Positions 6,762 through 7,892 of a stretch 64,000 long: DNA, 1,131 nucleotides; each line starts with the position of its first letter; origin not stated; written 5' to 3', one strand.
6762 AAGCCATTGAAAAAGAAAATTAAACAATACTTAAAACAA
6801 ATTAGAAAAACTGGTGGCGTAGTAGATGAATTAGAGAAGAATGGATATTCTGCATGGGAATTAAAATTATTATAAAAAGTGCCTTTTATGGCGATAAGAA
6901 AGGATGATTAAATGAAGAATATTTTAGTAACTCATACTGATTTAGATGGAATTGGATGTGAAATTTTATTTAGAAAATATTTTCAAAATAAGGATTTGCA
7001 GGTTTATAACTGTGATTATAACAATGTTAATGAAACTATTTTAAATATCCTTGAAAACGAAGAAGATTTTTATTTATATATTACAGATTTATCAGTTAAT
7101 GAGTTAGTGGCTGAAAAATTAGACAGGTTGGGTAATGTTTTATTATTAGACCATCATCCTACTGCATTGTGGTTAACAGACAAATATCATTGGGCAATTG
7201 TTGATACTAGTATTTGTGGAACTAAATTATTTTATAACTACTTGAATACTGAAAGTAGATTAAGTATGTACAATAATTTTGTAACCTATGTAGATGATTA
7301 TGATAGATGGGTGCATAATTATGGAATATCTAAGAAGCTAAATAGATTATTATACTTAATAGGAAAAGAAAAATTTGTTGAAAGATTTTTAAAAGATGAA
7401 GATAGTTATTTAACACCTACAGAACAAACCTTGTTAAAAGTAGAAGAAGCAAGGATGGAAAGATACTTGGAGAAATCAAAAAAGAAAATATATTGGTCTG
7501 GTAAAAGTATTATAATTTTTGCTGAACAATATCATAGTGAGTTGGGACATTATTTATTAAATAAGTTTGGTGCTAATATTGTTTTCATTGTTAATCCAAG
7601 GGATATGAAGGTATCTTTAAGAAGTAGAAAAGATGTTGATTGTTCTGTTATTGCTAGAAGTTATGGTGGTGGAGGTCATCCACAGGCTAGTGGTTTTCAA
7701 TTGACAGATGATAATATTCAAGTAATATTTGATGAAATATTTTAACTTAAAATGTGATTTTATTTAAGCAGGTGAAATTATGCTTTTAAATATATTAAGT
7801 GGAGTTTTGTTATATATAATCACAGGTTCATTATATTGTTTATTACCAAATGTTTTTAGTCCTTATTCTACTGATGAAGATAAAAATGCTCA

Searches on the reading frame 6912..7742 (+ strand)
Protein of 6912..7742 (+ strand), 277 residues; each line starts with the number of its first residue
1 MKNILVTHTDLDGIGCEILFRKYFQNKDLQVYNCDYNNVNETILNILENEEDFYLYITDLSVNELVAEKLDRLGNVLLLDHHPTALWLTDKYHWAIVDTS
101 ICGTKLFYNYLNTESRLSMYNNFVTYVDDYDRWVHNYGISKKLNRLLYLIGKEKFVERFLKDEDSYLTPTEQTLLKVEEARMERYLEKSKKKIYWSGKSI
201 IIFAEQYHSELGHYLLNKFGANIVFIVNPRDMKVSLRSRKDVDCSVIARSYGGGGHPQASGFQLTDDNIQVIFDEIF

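Call 81: search_protein_families(library=pfam, proteins=[window:6912-7742:+], max_evalue=0.001)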
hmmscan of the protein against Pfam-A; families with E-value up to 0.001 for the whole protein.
window:6912-7742:+ (277 aa): 2 families
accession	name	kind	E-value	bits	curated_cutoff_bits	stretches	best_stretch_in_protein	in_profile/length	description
PF02272.25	DHHA1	-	4.4e-11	43.6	25.9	1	214-275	24-95/102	DHHA1 domain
PF01368.27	DHH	-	0.00025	21.8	28.1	1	5-112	4-103/125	DHH family, N-terminal domain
